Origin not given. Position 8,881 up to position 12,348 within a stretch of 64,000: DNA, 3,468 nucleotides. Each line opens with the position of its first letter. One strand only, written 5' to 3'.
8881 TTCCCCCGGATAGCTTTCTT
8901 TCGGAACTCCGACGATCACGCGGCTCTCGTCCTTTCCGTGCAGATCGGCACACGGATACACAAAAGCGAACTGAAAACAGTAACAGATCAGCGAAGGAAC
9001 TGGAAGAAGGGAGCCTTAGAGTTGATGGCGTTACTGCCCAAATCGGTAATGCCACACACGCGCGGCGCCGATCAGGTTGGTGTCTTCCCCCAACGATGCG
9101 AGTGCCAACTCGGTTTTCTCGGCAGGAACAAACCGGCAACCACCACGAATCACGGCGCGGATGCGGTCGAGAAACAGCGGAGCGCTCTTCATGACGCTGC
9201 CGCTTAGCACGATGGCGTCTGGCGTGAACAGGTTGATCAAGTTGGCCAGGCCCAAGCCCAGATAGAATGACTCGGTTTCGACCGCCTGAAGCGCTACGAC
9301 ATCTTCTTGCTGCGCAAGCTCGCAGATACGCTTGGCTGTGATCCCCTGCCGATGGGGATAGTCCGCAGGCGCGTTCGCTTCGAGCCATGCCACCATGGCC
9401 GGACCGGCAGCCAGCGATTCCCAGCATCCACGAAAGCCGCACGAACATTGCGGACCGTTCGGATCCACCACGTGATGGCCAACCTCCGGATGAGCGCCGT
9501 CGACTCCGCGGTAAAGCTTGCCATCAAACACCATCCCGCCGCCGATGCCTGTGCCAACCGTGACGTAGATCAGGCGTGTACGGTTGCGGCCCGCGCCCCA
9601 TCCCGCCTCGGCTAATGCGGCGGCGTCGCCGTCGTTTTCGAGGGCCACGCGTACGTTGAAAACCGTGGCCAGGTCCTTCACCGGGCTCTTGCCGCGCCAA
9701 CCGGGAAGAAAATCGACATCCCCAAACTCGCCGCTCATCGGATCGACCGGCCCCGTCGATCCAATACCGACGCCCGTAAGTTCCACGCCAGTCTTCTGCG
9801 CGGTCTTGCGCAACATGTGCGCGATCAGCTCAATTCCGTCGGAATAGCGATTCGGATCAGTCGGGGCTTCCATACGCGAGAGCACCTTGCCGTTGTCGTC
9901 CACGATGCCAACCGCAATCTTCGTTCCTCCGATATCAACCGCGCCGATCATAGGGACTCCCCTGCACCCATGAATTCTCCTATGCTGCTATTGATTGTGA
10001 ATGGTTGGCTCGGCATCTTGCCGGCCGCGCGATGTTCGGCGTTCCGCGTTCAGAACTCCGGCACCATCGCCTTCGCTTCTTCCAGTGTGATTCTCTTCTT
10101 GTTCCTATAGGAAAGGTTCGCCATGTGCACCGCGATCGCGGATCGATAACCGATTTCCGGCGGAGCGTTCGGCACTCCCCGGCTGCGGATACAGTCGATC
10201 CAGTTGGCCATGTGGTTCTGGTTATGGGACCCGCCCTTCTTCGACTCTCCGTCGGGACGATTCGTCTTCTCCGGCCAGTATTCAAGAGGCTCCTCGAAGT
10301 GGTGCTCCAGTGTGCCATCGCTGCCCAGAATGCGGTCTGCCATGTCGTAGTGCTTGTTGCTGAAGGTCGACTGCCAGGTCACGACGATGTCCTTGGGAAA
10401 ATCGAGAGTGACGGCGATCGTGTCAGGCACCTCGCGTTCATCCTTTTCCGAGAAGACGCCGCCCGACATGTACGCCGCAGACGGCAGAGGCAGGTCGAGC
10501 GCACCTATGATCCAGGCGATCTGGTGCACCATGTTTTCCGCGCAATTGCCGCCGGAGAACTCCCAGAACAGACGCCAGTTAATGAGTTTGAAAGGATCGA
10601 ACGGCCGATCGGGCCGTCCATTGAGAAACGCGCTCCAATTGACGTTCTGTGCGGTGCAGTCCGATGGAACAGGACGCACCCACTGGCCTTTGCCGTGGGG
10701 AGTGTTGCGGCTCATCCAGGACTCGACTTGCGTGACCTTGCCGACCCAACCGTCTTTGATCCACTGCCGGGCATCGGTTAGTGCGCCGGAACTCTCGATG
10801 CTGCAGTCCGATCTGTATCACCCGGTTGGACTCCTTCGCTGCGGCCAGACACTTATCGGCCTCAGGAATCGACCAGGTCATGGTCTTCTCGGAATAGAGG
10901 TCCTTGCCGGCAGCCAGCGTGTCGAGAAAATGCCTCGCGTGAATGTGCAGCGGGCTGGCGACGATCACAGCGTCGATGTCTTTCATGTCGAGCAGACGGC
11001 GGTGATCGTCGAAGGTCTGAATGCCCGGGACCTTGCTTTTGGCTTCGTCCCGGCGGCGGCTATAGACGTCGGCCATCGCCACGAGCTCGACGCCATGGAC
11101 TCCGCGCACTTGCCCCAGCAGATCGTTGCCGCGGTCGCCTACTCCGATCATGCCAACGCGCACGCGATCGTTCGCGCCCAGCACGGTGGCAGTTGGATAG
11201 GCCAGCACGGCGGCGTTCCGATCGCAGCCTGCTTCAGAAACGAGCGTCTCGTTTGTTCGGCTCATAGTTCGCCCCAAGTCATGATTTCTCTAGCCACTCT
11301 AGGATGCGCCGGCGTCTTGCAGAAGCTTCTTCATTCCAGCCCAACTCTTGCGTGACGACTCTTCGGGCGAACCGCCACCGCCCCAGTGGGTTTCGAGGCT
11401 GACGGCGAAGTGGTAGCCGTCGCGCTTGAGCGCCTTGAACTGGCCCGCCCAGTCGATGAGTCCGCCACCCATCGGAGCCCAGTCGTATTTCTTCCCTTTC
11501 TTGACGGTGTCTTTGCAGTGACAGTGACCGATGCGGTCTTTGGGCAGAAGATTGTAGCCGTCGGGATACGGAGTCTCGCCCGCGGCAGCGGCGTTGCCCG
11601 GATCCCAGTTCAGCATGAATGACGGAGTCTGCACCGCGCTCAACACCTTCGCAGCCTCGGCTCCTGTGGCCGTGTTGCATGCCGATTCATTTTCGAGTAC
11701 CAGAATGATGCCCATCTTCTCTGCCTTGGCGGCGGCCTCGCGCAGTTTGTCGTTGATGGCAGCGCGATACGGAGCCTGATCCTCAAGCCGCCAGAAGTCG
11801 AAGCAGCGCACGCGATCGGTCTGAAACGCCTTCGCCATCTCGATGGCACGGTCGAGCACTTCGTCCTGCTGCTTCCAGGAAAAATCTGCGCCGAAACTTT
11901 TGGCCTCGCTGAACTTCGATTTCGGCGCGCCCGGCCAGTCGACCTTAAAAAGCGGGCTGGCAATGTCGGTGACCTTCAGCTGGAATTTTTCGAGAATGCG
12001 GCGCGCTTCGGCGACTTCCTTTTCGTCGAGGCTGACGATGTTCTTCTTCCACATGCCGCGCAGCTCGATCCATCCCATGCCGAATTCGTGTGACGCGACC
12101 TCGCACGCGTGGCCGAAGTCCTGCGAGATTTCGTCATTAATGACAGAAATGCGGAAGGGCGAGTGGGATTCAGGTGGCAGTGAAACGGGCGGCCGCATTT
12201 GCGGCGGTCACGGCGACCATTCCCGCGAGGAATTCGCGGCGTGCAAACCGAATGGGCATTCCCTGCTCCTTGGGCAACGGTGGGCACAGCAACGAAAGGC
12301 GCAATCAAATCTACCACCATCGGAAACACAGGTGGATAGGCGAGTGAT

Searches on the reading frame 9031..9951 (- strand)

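Call 16: search_protein_families(library=pfam, proteins=[window:9031-9951:-])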
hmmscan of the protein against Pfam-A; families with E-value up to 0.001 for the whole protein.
window:9031-9951:- (306 aa): 1 family
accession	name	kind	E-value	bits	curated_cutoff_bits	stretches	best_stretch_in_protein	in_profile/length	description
PF00480.26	ROK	-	1.9e-71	241.4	22.9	1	3-301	2-292/294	ROK family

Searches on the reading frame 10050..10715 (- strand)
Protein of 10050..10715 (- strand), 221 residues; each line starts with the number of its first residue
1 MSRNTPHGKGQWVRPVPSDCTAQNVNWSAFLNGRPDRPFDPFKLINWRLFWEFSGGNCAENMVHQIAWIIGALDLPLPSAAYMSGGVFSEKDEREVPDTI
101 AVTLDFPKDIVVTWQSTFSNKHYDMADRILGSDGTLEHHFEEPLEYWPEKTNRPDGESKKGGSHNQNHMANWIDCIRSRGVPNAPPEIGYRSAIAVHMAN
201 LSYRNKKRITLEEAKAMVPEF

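Call 16: search_protein_families(library=pfam, proteins=[window:10050-10715:-])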
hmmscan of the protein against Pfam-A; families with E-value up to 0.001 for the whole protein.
window:10050-10715:- (221 aa): 2 families
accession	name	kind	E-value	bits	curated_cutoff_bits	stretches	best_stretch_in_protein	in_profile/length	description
PF02894.22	GFO_IDH_MocA_C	-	3.6e-10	40.4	22.9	1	37-211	24-218/218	Oxidoreductase family, C-terminal alpha/beta domain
PF22725.1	GFO_IDH_MocA_C3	-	3.4e-08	34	27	1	36-137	29-124/124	GFO/IDH/MocA C-terminal domain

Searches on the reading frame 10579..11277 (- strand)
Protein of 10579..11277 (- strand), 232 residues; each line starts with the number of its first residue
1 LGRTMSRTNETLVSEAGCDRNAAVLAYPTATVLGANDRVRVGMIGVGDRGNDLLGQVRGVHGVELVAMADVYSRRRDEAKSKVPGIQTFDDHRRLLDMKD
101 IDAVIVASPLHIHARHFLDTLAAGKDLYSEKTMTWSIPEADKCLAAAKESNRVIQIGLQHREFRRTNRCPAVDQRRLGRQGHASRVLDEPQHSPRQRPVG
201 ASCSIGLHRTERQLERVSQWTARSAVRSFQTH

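Call 16: search_protein_families(library=pfam, proteins=[window:10579-11277:-])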
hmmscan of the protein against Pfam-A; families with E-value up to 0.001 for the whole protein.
window:10579-11277:- (232 aa): 1 family
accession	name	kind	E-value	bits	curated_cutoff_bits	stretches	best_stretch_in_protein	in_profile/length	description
PF01408.29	GFO_IDH_MocA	-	5.7e-17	63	24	1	39-157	1-119/120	Oxidoreductase family, NAD-binding Rossmann fold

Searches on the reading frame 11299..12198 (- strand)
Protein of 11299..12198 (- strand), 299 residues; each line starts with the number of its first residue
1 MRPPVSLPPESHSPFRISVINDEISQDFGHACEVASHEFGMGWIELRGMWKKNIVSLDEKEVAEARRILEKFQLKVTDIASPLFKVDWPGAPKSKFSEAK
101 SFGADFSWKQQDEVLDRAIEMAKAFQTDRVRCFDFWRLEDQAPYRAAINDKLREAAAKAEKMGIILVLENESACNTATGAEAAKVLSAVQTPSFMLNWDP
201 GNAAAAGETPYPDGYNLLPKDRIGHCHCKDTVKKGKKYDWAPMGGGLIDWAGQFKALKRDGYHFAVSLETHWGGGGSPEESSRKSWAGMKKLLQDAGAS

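Call 16: search_protein_families(library=pfam, proteins=[window:11299-12198:-])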
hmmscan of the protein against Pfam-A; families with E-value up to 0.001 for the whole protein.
window:11299-12198:- (299 aa): 1 family
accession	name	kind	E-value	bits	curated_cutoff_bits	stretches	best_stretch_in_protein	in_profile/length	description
PF01261.30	AP_endonuc_2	-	6.1e-30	105.2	31.1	1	37-290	5-247/249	Xylose isomerase-like TIM barrel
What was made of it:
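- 11299..12259 (-): Syntenic downstream neighbour, not part of the RNA: a TAT-signal xylose-isomerase-like TIM-barrel gene, first gene of a TIM-barrel / Gfo / ROK / PntAB cluster. It is frameshifted in this window. Pfam assigns AP_endonuc_2 (call 16).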

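Call 18: find_homologous_proteins(query=window:11299-12198:-, max_evalue=1e-30)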
Query window:11299-12198:- (299 aa): 7995 proteins with E <= 1e-30 among 8000 candidates; the best 120 are listed.
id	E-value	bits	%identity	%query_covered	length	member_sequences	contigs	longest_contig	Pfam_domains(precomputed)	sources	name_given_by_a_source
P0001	3.2e-187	639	93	97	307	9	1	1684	PF01261.31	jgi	jgi:sugar phosphate isomerase/epimerase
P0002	4.2e-187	639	93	97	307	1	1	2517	PF01261.31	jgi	jgi:sugar phosphate isomerase/epimerase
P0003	4.5e-187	639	93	97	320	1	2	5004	PF01261.31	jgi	jgi:sugar phosphate isomerase/epimerase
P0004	4.9e-187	639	93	97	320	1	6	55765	PF01261.31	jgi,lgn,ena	-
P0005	9.4e-187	638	93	97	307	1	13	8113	PF01261.31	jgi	jgi:sugar phosphate isomerase/epimerase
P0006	1.1e-186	637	93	97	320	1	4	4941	PF01261.31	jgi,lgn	jgi:sugar phosphate isomerase/epimerase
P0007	3.2e-186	636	93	97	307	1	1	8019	PF01261.31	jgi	jgi:sugar phosphate isomerase/epimerase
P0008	3.7e-186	636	93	97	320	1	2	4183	PF01261.31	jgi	jgi:sugar phosphate isomerase/epimerase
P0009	7.3e-186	635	93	97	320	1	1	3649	PF01261.31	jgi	-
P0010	9.4e-186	634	93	97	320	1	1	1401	PF01261.31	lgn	-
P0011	1.4e-185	634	93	97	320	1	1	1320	PF01261.31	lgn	-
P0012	6.4e-185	632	93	97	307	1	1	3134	PF01261.31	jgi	jgi:sugar phosphate isomerase/epimerase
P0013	2.3e-183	627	92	98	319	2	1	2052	PF01261.31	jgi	-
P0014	2.8e-182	623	91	97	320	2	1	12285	PF01261.31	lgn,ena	-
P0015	3.0e-181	620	91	97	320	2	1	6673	PF01261.31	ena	-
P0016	3.7e-181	619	91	97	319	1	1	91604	PF01261.31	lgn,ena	-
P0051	2.8e-173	593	87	97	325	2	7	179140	PF01261.31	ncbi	ncbi:MAG: sugar phosphate isomerase/epimerase family protein [Candidatus Sulfotelmatobacter sp.]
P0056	4.6e-173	593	86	98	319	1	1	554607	PF01261.31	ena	-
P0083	2.6e-172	590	85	99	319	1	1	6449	PF01261.31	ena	-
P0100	7.8e-172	589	84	99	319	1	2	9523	PF01261.31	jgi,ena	-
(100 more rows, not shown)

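Call 19: find_encoding_contigs(protein=P0004, flank=4000, max_places=4)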
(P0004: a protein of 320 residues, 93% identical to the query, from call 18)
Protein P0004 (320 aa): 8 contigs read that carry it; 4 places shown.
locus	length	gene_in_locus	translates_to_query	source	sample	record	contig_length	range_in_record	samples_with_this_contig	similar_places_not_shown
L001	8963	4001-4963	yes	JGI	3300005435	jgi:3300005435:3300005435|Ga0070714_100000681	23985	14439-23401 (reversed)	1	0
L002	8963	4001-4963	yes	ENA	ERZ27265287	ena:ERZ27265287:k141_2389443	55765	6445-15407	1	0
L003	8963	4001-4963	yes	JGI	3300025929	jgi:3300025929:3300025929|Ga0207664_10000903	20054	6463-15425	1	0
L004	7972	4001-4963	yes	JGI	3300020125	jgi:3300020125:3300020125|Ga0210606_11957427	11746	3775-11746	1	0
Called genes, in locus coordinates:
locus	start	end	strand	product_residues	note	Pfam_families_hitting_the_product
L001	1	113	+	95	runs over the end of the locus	-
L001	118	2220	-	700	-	PF02922:CBM_48, PF00128:Alpha-amylase, PF21156:ISOA1-3_C, PF21331:Isoamylase_C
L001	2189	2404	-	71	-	-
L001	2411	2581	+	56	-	-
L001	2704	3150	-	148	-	PF14224:DUF4331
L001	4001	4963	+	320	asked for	PF01261:AP_endonuc_2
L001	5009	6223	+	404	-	PF01408:GFO_IDH_MocA, PF22725:GFO_IDH_MocA_C3 (weak), PF02894:GFO_IDH_MocA_C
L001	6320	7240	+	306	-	PF00480:ROK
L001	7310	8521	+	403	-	PF05222:AlaDh_PNT_N, PF01262:AlaDh_PNT_C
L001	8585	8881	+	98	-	PF12769:PNTB_4TM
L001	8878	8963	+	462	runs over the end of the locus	PF02233:PNTB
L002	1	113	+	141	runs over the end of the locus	-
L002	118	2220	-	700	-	PF02922:CBM_48, PF00128:Alpha-amylase, PF21156:ISOA1-3_C, PF21331:Isoamylase_C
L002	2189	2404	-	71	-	-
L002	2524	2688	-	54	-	-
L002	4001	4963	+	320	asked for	PF01261:AP_endonuc_2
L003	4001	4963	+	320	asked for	PF01261:AP_endonuc_2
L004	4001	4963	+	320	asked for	PF01261:AP_endonuc_2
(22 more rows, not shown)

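Call 20: find_encoding_contigs(protein=P0016, flank=4000, max_places=2)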
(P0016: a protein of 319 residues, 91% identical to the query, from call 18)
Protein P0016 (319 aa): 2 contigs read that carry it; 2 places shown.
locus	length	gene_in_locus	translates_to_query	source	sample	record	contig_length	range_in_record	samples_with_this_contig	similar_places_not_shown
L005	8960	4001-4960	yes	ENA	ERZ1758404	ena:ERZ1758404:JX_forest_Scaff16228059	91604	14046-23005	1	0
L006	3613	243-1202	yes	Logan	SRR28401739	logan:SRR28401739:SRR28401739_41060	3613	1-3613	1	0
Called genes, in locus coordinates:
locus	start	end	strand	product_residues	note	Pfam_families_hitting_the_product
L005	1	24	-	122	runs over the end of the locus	-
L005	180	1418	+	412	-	PF20244:DUF6599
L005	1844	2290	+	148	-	-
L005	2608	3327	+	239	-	-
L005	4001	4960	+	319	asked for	PF01261:AP_endonuc_2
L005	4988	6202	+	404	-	PF01408:GFO_IDH_MocA, PF02894:GFO_IDH_MocA_C, PF22725:GFO_IDH_MocA_C3 (weak)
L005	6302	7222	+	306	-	PF00480:ROK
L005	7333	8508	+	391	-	PF05222:AlaDh_PNT_N, PF01262:AlaDh_PNT_C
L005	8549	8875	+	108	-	PF12769:PNTB_4TM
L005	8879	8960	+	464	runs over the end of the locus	PF02233:PNTB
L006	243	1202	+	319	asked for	PF01261:AP_endonuc_2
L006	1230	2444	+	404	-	PF01408:GFO_IDH_MocA, PF02894:GFO_IDH_MocA_C, PF22725:GFO_IDH_MocA_C3 (weak)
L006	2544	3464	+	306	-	PF00480:ROK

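Call 21: find_encoding_contigs(protein=P0051, flank=4000, max_places=4)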
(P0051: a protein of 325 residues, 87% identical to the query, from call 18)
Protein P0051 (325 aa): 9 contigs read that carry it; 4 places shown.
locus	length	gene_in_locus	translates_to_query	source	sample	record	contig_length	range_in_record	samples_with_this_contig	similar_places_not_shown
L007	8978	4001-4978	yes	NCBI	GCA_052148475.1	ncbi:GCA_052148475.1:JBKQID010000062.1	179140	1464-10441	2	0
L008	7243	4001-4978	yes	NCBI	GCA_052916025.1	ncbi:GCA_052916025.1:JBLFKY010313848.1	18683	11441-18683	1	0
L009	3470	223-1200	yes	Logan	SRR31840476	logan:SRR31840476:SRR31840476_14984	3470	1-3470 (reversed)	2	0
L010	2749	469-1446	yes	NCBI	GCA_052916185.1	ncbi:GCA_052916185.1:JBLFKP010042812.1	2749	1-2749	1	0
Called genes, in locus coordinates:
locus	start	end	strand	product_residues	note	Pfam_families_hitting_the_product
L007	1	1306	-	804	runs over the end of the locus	-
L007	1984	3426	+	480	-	PF01120:Alpha_L_fucos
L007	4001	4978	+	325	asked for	PF01261:AP_endonuc_2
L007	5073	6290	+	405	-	PF01408:GFO_IDH_MocA, PF22725:GFO_IDH_MocA_C3 (weak), PF02894:GFO_IDH_MocA_C (weak)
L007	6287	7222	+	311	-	PF00480:ROK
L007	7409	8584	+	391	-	PF05222:AlaDh_PNT_N, PF01262:AlaDh_PNT_C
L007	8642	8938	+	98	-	PF12769:PNTB_4TM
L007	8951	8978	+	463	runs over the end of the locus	PF02233:PNTB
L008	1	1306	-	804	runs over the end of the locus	-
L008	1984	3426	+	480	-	PF01120:Alpha_L_fucos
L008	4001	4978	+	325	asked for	PF01261:AP_endonuc_2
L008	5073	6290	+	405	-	PF01408:GFO_IDH_MocA, PF22725:GFO_IDH_MocA_C3 (weak), PF02894:GFO_IDH_MocA_C (weak)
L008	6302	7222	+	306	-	PF00480:ROK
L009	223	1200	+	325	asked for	PF01261:AP_endonuc_2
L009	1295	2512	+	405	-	PF01408:GFO_IDH_MocA, PF22725:GFO_IDH_MocA_C3 (weak), PF02894:GFO_IDH_MocA_C (weak)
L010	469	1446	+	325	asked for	PF01261:AP_endonuc_2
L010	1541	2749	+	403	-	?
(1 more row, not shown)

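Call 90: find_encoding_contigs(protein=P0056, flank=3000, max_places=2)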
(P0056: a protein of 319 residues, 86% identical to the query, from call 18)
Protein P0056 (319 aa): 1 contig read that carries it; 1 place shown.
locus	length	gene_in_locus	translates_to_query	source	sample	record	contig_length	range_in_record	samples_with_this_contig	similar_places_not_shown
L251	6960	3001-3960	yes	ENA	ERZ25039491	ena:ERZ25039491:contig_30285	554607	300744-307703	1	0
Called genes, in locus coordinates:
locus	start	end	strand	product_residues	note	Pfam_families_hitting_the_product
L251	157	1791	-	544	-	PF03781:FGE-sulfatase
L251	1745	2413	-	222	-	-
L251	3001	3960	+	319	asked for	PF01261:AP_endonuc_2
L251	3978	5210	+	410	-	PF01408:GFO_IDH_MocA, PF22725:GFO_IDH_MocA_C3 (weak), PF02894:GFO_IDH_MocA_C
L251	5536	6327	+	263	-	PF00480:ROK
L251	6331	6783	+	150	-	PF12867:DinB_2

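Call 91: find_encoding_contigs(protein=P0100, flank=3000, max_places=2)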
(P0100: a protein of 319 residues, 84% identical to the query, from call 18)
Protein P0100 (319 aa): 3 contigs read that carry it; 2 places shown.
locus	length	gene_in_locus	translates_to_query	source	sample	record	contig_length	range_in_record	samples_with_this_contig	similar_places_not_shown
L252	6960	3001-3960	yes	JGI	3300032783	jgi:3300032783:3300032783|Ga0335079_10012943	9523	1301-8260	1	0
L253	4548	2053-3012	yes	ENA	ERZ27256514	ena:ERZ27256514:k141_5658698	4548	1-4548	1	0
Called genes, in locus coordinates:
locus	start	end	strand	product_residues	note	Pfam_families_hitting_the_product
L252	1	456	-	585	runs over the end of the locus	?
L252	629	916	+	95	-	PF00589:Phage_integrase (weak)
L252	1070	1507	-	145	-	-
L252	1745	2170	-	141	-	PF00072:Response_reg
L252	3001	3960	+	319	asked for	PF01261:AP_endonuc_2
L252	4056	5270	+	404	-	PF01408:GFO_IDH_MocA, PF02894:GFO_IDH_MocA_C, PF22725:GFO_IDH_MocA_C3 (weak)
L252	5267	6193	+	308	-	PF00480:ROK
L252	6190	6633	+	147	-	PF12867:DinB_2 (weak)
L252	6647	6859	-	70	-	-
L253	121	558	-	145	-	-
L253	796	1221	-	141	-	PF00072:Response_reg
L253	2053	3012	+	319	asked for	PF01261:AP_endonuc_2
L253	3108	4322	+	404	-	PF01408:GFO_IDH_MocA, PF02894:GFO_IDH_MocA_C, PF22725:GFO_IDH_MocA_C3 (weak)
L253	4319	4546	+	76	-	?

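Call 92: find_encoding_contigs(protein=P0083, flank=3000, max_places=2)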
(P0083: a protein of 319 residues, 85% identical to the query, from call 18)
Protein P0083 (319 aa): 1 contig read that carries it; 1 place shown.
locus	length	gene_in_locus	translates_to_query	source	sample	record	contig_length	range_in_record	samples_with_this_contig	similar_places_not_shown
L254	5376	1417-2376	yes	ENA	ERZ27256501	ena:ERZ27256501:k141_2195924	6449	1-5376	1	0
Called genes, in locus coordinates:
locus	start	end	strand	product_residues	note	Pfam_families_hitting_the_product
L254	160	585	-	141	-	PF00072:Response_reg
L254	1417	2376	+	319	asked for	PF01261:AP_endonuc_2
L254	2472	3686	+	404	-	PF01408:GFO_IDH_MocA, PF02894:GFO_IDH_MocA_C, PF22725:GFO_IDH_MocA_C3 (weak)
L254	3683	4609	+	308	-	PF00480:ROK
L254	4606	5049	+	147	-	PF12867:DinB_2 (weak)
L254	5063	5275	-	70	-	-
